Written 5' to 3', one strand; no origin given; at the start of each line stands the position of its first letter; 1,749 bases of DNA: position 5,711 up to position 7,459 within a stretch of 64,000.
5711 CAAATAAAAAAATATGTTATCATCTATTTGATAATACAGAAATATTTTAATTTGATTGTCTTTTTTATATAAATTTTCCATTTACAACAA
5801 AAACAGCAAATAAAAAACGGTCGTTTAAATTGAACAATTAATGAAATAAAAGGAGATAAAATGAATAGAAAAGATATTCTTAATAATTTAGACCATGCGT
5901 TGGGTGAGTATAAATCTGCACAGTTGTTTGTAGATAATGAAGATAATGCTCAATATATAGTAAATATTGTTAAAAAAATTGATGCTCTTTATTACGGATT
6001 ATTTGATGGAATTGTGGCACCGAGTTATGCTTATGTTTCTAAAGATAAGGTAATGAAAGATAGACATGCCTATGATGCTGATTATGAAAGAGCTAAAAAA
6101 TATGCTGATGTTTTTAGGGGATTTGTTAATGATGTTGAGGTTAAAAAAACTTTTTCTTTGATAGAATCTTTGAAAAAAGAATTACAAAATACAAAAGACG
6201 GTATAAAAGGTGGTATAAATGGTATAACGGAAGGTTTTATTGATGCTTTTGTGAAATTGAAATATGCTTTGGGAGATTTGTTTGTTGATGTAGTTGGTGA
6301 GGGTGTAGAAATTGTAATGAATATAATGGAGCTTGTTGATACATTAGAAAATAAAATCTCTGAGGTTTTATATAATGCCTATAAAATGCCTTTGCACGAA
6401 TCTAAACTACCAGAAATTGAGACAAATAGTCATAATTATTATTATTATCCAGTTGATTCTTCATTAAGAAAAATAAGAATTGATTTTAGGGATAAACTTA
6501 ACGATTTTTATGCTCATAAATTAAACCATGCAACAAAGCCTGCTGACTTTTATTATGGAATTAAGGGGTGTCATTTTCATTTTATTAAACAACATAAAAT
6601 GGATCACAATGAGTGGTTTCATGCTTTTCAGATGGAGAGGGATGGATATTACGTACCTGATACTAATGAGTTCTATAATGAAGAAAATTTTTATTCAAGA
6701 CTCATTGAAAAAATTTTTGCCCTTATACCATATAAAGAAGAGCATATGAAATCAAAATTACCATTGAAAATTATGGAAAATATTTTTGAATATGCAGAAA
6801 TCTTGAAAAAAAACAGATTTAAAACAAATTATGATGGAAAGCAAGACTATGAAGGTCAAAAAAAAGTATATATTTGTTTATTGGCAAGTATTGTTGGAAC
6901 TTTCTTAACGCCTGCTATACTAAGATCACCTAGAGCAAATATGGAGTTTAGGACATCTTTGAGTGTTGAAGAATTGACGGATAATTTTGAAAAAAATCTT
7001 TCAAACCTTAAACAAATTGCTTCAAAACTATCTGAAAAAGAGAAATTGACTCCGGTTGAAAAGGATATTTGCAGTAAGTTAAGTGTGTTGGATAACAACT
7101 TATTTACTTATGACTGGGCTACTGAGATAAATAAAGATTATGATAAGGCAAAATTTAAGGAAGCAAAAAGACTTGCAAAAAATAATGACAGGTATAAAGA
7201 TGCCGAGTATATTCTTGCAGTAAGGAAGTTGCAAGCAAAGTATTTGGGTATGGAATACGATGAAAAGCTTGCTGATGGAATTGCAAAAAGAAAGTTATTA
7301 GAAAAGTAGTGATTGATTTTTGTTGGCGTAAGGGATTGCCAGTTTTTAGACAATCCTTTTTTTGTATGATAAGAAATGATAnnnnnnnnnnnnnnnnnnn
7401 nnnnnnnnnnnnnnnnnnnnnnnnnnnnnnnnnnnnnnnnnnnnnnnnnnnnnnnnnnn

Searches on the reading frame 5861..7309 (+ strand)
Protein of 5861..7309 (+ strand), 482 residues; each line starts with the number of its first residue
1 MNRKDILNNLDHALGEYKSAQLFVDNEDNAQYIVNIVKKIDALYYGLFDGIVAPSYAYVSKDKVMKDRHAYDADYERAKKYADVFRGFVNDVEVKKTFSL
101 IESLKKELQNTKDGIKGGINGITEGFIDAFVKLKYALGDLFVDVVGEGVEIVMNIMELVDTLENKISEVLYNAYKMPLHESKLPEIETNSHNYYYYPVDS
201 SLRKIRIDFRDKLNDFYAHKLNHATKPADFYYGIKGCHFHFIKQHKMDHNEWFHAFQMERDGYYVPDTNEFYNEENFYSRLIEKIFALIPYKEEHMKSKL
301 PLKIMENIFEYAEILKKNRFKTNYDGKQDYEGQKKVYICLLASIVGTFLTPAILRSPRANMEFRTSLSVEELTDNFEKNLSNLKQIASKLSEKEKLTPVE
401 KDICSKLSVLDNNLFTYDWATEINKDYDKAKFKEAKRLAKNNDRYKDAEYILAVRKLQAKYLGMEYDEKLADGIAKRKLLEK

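Call 3: search_protein_families(library=pfam, proteins=[window:5861-7309:+], max_evalue=0.1)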
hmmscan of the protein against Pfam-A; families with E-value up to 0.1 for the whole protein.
window:5861-7309:+ (482 aa): 1 family
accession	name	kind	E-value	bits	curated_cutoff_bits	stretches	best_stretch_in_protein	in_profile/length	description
PF16711.10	SCAB-ABD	-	0.068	13.5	25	0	366-393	18-41/43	Actin-binding domain of plant-specific actin-binding protein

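Call 103: search_protein_families(library=ncbifam, proteins=[window:5861-7309:+], max_evalue=0.01)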
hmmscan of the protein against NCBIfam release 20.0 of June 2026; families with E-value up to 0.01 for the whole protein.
window:5861-7309:+ (482 aa): 0 families
